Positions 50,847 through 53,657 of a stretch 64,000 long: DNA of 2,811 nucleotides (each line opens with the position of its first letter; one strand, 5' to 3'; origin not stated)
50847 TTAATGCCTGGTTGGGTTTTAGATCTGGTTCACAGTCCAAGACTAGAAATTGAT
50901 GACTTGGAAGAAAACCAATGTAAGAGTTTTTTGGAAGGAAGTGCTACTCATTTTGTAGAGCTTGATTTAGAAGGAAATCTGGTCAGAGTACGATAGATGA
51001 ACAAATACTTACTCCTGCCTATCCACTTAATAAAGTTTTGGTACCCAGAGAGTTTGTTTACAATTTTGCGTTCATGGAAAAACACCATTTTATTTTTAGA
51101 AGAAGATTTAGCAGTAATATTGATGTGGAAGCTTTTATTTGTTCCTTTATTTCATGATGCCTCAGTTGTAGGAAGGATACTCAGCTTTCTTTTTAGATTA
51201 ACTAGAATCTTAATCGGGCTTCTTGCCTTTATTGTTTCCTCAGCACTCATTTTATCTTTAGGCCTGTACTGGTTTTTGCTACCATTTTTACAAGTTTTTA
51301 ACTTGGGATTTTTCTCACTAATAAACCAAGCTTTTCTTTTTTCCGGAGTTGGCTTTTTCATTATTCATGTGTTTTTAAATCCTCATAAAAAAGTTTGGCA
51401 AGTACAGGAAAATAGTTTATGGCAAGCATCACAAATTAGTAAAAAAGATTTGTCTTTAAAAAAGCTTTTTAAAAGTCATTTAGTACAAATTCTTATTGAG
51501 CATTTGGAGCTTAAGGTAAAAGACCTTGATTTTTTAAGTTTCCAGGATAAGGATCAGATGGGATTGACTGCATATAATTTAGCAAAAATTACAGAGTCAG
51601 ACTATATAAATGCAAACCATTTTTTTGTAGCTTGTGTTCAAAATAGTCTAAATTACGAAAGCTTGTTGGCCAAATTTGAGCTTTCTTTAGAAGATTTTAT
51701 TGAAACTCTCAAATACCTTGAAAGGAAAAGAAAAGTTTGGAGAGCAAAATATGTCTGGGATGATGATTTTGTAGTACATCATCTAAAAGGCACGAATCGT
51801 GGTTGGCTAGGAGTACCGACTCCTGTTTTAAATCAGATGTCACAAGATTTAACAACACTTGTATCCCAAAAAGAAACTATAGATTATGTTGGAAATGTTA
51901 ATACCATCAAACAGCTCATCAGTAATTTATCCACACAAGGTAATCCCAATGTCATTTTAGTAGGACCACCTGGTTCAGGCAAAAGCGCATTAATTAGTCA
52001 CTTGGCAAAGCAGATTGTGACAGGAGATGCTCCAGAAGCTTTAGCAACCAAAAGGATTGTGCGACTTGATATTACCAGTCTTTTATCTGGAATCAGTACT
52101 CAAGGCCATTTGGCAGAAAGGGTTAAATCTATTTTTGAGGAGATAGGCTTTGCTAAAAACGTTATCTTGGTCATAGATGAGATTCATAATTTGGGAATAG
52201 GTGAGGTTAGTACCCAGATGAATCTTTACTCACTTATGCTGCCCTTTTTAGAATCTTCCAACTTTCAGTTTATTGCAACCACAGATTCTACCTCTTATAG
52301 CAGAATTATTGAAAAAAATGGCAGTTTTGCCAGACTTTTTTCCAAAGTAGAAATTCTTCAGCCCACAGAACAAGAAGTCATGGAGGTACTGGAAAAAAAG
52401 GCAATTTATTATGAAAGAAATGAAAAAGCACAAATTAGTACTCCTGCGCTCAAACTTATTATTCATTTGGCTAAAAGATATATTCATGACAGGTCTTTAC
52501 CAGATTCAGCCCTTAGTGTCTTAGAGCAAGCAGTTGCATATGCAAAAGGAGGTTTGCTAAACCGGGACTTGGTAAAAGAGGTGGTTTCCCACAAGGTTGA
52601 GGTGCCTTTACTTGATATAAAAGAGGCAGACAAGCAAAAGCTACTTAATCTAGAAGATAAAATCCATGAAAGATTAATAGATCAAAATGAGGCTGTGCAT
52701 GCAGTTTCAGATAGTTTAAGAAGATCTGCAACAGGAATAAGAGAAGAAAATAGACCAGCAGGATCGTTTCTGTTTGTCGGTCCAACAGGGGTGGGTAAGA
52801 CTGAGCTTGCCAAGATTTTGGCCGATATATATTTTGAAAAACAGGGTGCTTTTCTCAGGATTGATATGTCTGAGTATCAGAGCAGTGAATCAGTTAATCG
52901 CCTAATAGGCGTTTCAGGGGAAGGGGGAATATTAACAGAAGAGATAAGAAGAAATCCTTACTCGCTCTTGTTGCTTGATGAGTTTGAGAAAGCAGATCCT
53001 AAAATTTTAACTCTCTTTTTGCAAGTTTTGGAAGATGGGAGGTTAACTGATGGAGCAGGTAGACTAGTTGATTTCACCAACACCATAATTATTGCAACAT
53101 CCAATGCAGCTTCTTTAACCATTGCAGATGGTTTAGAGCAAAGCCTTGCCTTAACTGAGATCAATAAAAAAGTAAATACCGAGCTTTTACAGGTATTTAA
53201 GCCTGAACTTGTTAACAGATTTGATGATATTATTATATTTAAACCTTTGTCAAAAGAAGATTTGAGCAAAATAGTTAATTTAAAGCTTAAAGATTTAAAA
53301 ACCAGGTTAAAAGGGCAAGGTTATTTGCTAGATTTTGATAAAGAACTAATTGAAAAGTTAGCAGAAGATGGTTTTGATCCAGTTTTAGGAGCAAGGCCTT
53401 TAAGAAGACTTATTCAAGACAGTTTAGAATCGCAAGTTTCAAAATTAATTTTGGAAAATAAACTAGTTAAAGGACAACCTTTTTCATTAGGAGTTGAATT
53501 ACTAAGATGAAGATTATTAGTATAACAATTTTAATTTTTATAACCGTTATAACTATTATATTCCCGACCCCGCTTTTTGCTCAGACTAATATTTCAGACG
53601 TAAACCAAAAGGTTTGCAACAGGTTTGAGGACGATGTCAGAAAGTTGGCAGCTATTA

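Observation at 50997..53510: Membrane-anchored two-ring Clp/Hsp100-type ATPase without N-domain, middle domain or ClpP-docking loop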

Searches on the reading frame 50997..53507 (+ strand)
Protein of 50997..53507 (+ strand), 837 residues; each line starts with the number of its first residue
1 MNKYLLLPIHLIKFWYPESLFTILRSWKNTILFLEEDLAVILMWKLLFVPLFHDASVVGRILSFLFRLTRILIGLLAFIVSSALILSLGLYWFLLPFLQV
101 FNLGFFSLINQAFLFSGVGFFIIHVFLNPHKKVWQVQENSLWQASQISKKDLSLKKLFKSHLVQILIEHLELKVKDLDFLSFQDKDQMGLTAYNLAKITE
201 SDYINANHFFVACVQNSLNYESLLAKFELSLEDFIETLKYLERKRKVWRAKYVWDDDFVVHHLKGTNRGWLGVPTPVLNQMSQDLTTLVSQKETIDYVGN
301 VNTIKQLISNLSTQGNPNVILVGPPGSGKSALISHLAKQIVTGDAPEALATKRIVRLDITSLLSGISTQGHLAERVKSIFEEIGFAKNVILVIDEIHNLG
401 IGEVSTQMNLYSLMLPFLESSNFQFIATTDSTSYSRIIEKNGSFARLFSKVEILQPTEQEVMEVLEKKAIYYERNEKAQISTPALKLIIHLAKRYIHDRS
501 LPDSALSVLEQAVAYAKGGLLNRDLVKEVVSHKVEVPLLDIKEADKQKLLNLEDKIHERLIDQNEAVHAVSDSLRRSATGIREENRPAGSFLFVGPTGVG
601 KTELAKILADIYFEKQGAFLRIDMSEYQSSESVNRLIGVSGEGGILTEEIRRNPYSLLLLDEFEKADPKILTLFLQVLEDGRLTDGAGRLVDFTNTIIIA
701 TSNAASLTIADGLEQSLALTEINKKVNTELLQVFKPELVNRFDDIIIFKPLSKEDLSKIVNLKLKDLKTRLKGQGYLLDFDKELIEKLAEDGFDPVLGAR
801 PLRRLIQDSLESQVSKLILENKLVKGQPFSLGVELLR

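Call 3: search_protein_families(library=pfam, proteins=[window:50997-53507:+], max_evalue=0.01)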
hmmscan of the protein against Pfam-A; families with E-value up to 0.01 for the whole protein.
window:50997-53507:+ (837 aa): 47 families (the best 25 are shown)
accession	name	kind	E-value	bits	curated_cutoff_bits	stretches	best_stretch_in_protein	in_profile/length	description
PF07724.20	AAA_2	-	5.3e-50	170.1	27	1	586-745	1-166/166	AAA domain (Cdc48 subfamily)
PF10431.15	ClpB_D2-small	-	6.1e-23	81.1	21.9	1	751-827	1-77/81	C-terminal, D2-small domain, of ClpB protein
PF00004.35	AAA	-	1.5e-21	77.7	21.2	2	319-440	1-117/131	ATPase family associated with various cellular activities (AAA)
PF07728.20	AAA_5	-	2.3e-17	63.7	22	2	591-706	2-125/139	AAA domain (dynein-related subfamily)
PF13191.12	AAA_16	-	1.1e-11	45.9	32.6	1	301-343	9-51/167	AAA ATPase domain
PF13401.12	AAA_22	-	1.3e-11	45.3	27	1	316-425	5-118/130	AAA domain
PF17871.7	AAA_lid_9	-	1.5e-10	41.4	22.8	1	458-519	2-63/104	AAA lid domain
PF01078.27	Mg_chelatase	-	2.1e-09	37.5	20.3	1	310-356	16-62/207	Magnesium chelatase, subunit ChlI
PF20720.3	nSTAND3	-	3.4e-08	33.8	27.2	1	316-472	17-150/155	Novel STAND NTPase 3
PF12775.13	AAA_7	-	4e-08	33.4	25.8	0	590-637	35-82/181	P-loop containing dynein motor region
PF13173.12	AAA_14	-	8.5e-08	32.7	27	1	317-399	3-74/129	AAA domain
PF00005.33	ABC_tran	-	3.6e-07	31.3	25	0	311-342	6-37/137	ABC transporter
PF01695.23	IstB_IS21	-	3.7e-07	30.3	24.1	1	302-400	78-166/238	IstB-like ATP binding protein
PF00158.32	Sigma54_activat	-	4.1e-07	30.3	20.2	1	579-709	13-149/168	Sigma-54 interaction domain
PF04851.21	ResIII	-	2.3e-06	28.1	22.5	0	563-617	8-52/164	Type III restriction enzyme, res subunit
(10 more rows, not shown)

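Call 4: search_protein_families(library=ncbifam, proteins=[window:50997-53507:+], max_evalue=0.01)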
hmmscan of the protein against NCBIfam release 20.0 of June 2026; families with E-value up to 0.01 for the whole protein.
window:50997-53507:+ (837 aa): 81 families (the best 25 are shown)
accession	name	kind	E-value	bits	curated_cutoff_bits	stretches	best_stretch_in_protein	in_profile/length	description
TIGR03346.1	chaperone_ClpB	equivalog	2.1e-149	499.5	1232.1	2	524-828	531-840/853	ATP-dependent chaperone ClpB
NF008118.0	PRK10865.1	equivalog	2.8e-130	435.8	1417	2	526-834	536-849/857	ATP-dependent chaperone ClpB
TIGR02639.1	ClpA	equivalog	2.5e-129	432.6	993.15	1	277-827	167-728/734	ATP-dependent Clp protease ATP-binding subunit ClpA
NF033606.1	heat_AAA_ClpK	exception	3.8e-125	418.9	1900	2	524-826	579-891/949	heat shock survival AAA family ATPase ClpK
TIGR03345.1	VI_ClpV1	equivalog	4.6e-117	392.4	884.95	2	522-823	530-840/852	type VI secretion system ATPase TssH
NF033607.0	disagg_AAA_ClpG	exception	4.5e-113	379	1900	2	526-826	560-869/932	AAA family protein disaggregase ClpG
NF008263.0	PRK11034.1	equivalog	1.5e-101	340.6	1350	1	281-828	172-730/758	ATP-dependent Clp protease ATP-binding subunit ClpA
NF003745.1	PRK05342.1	equivalog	3.2e-11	42.7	359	1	719-813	279-379/418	ATP-dependent Clp protease ATP-binding subunit ClpX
TIGR00382.1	clpX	equivalog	5.6e-08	32.2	370.75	0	721-810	287-382/414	ATP-dependent protease ATP-binding subunit ClpX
NF003229.0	PRK04195.1-5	equivalog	1.2e-07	30.8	280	1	559-664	18-113/413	replication factor C large subunit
NF009067.0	PRK12402.1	equivalog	1.7e-07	30.5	317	1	296-342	16-62/340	replication factor C small subunit 2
TIGR03499.1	FlhF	equivalog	3.6e-07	30.4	174.15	1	552-614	160-225/286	flagellar biosynthesis GTPase FlhF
NF038214.1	IS21_help_AAA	equivalog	5.6e-07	29.5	200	1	303-414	77-177/232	IS21-like element helper ATPase IstB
TIGR02928.1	TIGR02928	subfamily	5.7e-07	28.7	181.3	0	309-340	33-64/366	orc1/cdc6 family replication initiation protein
TIGR02397.1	dnaX_nterm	equivalog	6.7e-07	28.9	250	1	583-610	31-58/355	DNA polymerase III subunit gamma/tau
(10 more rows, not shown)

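Call 13: search_solved_structures(query=window:50997-53507:+, max_evalue=1e-20, show_alignments=0)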
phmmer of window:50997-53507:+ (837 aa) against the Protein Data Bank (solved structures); distinct sequences matched with E-value up to 1e-20: 55.
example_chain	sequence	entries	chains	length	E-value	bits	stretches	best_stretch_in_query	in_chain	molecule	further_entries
6og3_E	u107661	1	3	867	1.7e-120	407.1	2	526-832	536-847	Hyperactive disaggregase ClpB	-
4d2q_A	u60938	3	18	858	1.7e-120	407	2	526-832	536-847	CLPB | CHAPERONE PROTEIN CLPB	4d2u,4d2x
1qvr_A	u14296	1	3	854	3.2e-120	406.1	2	521-828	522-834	ClpB protein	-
6oax_C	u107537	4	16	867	3.7e-120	405.9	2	526-832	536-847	Hyperactive disaggregase ClpB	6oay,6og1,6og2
5ofo_C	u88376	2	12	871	1.4e-119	404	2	526-832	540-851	Chaperone protein ClpB,ATP-dependent Clp protease ATP-binding subunit ClpA,Chaperone prote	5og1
4ciu_A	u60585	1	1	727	4.1e-119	402.5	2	526-832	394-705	CHAPERONE PROTEIN CLPB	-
6qs4_A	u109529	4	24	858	5.5e-119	402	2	526-832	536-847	Chaperone protein ClpB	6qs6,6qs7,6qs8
6rn2_A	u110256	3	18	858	6.1e-119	401.9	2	526-832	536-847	Chaperone protein ClpB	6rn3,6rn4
6em8_A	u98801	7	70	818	7.7e-116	391.6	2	521-829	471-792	ATP-dependent Clp protease ATP-binding subunit ClpC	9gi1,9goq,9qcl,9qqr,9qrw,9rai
6em9_A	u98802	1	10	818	8.6e-116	391.5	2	521-829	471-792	ATP-dependent Clp protease ATP-binding subunit ClpC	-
3j3s_A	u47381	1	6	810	6.5e-115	388.6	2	524-834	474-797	Negative regulator of genetic competence ClpC/MecB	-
3j3t_A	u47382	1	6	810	7.4e-115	388.4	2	524-834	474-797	Negative regulator of genetic competence ClpC/MecB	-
3j3r_A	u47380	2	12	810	4.1e-114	385.9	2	524-834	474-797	Negative regulator of genetic competence ClpC/MecB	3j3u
7abr_A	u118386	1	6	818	4.3e-114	385.9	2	524-834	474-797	Negative regulator of genetic competence ClpC/MecB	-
29hb_b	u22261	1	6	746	1.5e-113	384.1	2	520-820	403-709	ATP-dependent Clp protease, ATP-binding subunit ClpE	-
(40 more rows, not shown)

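Call 14: find_homologous_proteins(query=window:50997-53507:+, max_evalue=1e-50)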
Query window:50997-53507:+ (837 aa): 394 proteins with E <= 1e-50 among 8000 candidates; the best 120 are listed.
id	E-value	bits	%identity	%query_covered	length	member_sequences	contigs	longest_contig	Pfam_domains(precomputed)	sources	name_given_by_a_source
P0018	0.0e+0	1823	100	100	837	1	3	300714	PF13173.13,PF00004.36,PF13401.13,PF17871.8,PF13238.13,PF05673.20,PF05496.19,PF14532.13,PF07728.21,PF04851.22,PF13191.13,PF01695.24,PF00158.33,PF07724.21,PF00005.34,PF12775.14,PF13521.13,PF05621.18,PF01078.28,PF10431.16,PF20720.4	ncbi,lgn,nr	ncbi:ATP-dependent Clp protease ATP-binding subunit [Candidatus Daviesbacteria bacterium]|nr:ATP-dep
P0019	0.0e+0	1244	67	99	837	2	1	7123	PF13173.13,PF20030.6,PF13671.13,PF00004.36,PF13401.13,PF13238.13,PF05673.20,PF07728.21,PF04851.22,PF13191.13,PF06414.19,PF07724.21,PF05729.19,PF13521.13,PF10431.16,PF17871.8,PF05496.19,PF01695.24,PF00158.33,PF00005.34,PF12775.14,PF00910.29,PF01078.28,PF20720.4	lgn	-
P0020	0.0e+0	1131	60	100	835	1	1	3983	PF13173.13,PF20030.6,PF13671.13,PF00004.36,PF13401.13,PF03193.23,PF17871.8,PF13238.13,PF05673.20,PF07728.21,PF13191.13,PF01695.24,PF07724.21,PF00005.34,PF12775.14,PF05729.19,PF13521.13,PF00910.29,PF05621.18,PF10431.16,PF20720.4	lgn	-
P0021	0.0e+0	1099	59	100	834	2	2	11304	PF20030.6,PF00004.36,PF13401.13,PF03193.23,PF17871.8,PF13238.13,PF05496.19,PF07728.21,PF13191.13,PF01695.24,PF00158.33,PF07724.21,PF00005.34,PF12775.14,PF01078.28,PF10431.16,PF20720.4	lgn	-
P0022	0.0e+0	1098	61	100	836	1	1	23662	PF13173.13,PF13604.13,PF00004.36,PF13401.13,PF17871.8,PF13238.13,PF05496.19,PF07728.21,PF13191.13,PF01695.24,PF00158.33,PF07724.21,PF00005.34,PF12775.14,PF13521.13,PF01078.28,PF10431.16,PF20720.4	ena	-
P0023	0.0e+0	1093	61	100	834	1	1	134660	PF13173.13,PF20030.6,PF00004.36,PF13401.13,PF17871.8,PF13238.13,PF05673.20,PF05496.19,PF07728.21,PF13191.13,PF01695.24,PF00158.33,PF07724.21,PF00005.34,PF12775.14,PF01078.28,PF10431.16,PF20720.4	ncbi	-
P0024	0.0e+0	1092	58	100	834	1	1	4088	PF13173.13,PF13604.13,PF00004.36,PF13401.13,PF03193.23,PF13238.13,PF05673.20,PF05496.19,PF07728.21,PF00931.29,PF13191.13,PF01695.24,PF00158.33,PF07724.21,PF00005.34,PF12775.14,PF05729.19,PF00910.29,PF01078.28,PF10431.16,PF20720.4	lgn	-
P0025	0.0e+0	1084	61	100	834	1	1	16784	PF13173.13,PF20030.6,PF13555.13,PF00004.36,PF13401.13,PF03193.23,PF17871.8,PF13238.13,PF05673.20,PF07728.21,PF13191.13,PF01695.24,PF00158.33,PF07724.21,PF00005.34,PF12775.14,PF10431.16,PF20720.4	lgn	-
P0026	0.0e+0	1083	57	100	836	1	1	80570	PF00004.36,PF13401.13,PF17871.8,PF13238.13,PF05673.20,PF07728.21,PF13191.13,PF00158.33,PF07724.21,PF12775.14,PF01078.28,PF10431.16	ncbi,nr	ncbi:MAG: AAA family ATPase [Candidatus Daviesbacteria bacterium]|nr:AAA family ATPase [Candidatus D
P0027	0.0e+0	1081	59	100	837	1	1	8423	PF13173.13,PF00437.27,PF13604.13,PF13245.13,PF00004.36,PF13401.13,PF17871.8,PF13238.13,PF07728.21,PF13191.13,PF06414.19,PF01695.24,PF00158.33,PF07724.21,PF00005.34,PF12775.14,PF01078.28,PF10431.16,PF20720.4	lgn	-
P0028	0.0e+0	1078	61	100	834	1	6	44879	PF13173.13,PF00004.36,PF13401.13,PF17871.8,PF13238.13,PF05673.20,PF07728.21,PF13191.13,PF01695.24,PF00158.33,PF07724.21,PF00005.34,PF12775.14,PF05729.19,PF01078.28,PF10431.16,PF20720.4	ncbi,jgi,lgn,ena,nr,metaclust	ncbi:TPA: hypothetical protein DD690_01920 [Candidatus Daviesbacteria bacterium]|nr:MAG: hypothetica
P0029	0.0e+0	1078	57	100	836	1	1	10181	PF20030.6,PF00004.36,PF13401.13,PF17871.8,PF13238.13,PF05496.19,PF07728.21,PF13191.13,PF00158.33,PF07724.21,PF00005.34,PF12775.14,PF13521.13,PF01078.28,PF10431.16,PF20720.4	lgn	-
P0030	0.0e+0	1075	58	100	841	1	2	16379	PF13173.13,PF20030.6,PF13604.13,PF13671.13,PF00004.36,PF13401.13,PF13238.13,PF05673.20,PF07728.21,PF04851.22,PF13191.13,PF07724.21,PF05729.19,PF13521.13,PF10431.16,PF13481.13,PF17871.8,PF05496.19,PF01695.24,PF00158.33,PF00005.34,PF12775.14,PF02367.24,PF00910.29,PF01078.28,PF20720.4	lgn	-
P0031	0.0e+0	1073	57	100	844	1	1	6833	PF00158.33,PF07724.21,PF00004.36,PF13401.13,PF17871.8,PF07728.21,PF10431.16,PF20720.4,PF13191.13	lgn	-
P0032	0.0e+0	1073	59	100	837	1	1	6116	PF13173.13,PF00004.36,PF13401.13,PF17871.8,PF13238.13,PF05496.19,PF07728.21,PF13191.13,PF01695.24,PF00158.33,PF07724.21,PF00005.34,PF12775.14,PF05729.19,PF01078.28,PF10431.16,PF20720.4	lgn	-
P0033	0.0e+0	1071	57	100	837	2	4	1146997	PF00004.36,PF13401.13,PF17871.8,PF13238.13,PF07728.21,PF13191.13,PF00158.33,PF07724.21,PF00005.34,PF12775.14,PF01078.28,PF10431.16,PF20720.4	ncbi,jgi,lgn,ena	-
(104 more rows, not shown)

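Call 40: find_encoding_contigs(protein=P0033, flank=5000, max_places=2)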
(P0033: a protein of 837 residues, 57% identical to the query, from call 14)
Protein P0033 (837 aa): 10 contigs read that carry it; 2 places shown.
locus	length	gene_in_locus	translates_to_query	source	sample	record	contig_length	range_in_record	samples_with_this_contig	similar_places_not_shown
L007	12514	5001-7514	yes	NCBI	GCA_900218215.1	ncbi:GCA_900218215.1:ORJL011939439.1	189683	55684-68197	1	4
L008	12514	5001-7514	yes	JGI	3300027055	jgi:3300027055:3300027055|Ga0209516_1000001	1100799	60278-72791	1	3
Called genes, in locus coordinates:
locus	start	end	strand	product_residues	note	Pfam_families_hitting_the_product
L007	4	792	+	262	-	PF04085:MreC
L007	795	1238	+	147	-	-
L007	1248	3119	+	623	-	PF03717:PBP_dimer, PF00905:Transpeptidase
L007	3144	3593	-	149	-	-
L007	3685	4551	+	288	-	PF02481:DNA_processg_A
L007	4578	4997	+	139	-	-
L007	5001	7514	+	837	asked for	PF00005:ABC_tran (faint), PF00158:Sigma54_activat (faint), PF01078:Mg_chelatase (faint), PF00004:AAA, PF17871:AAA_lid_9, PF07724:AAA_2, PF07728:AAA_5, PF10431:ClpB_D2-small, +5 more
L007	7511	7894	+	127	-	-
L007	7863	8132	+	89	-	-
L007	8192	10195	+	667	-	PF01751:Toprim, PF01131:Topoisom_bac, PF01396:Zn_ribbon_Top1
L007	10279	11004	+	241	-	-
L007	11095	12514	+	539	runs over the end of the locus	PF06418:CTP_synth_N, PF00117:GATase, PF07722:Peptidase_C26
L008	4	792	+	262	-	PF04085:MreC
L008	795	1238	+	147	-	-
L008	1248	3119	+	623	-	PF03717:PBP_dimer, PF00905:Transpeptidase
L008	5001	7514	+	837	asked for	PF00005:ABC_tran (faint), PF00158:Sigma54_activat (faint), PF01078:Mg_chelatase (faint), PF00004:AAA, PF17871:AAA_lid_9, PF07724:AAA_2, PF07728:AAA_5, PF10431:ClpB_D2-small, +5 more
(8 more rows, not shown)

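Call 78: predict_structure(alignment_id=A9)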
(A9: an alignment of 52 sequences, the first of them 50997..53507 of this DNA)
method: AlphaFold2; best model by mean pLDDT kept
length: 837 residues; sequences in the alignment: 52
mean_pLDDT: 77.9   pTM: 0.64
mean pLDDT of the five models: 77.9, 77.6, 75.8, 75.0, 73.7
residues with pLDDT >= 90: 92; 70-90: 583; 50-70: 131; < 50: 31
segments of 3 or more residues with pLDDT < 50: 46-48, 263-271, 397-408, 540-544
pLDDT, mean of each block of 10 residues (from residue 1): 67 87 86 71 52 63 74 82 88 85 72 85 78 84 87 89 93 88 85 92 92 88 87 93 87 72 45 72 80 68 77 65 66 81 71 80 75 83 81 60 42 68 71 57 63 78 89 88 92 77 86 84 88 67 59 80 80 77 75 82 85 72 86 79 79 84 87 85 73 86 82 77 83 83 84 72 79 81 79 63 76 82 79 74
secondary structure, 60 per line:
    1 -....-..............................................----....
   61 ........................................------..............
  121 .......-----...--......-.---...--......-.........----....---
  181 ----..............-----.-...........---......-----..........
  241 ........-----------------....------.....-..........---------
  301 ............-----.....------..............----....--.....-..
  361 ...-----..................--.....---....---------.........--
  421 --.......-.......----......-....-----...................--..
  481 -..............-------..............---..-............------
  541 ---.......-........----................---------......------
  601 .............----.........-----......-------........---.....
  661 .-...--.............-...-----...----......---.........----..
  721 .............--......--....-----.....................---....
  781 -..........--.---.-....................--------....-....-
elements in order (helices of 4 or more, strands of 3 or more residues): H2-5 H7-52 H57-100 H107-127 H138-143 H154-159 H161-169 H174-177 H185-198 H206-216 H220-225 H231-248 H266-269 H276-280 E282-284 H285-291 H301-312 E318-322 H329-342 H347-350 E353-357 H359-363 H369-386 E389-393 H397-400 H410-418 E423-429 H431-437 H442-447 E449-452 H458-476 H482-495 H503-516 H523-534 H544-550 H552-559 H564-579 E589-594 H601-613 E618-623 H632-637 H645-652 E656-661 H668-680 E682-684 E690-692 E697-702 H706-714 H719-733 H736-741 E744-747 H753-773 E777-780 H782-791 H800-819 E828-831 H833-836
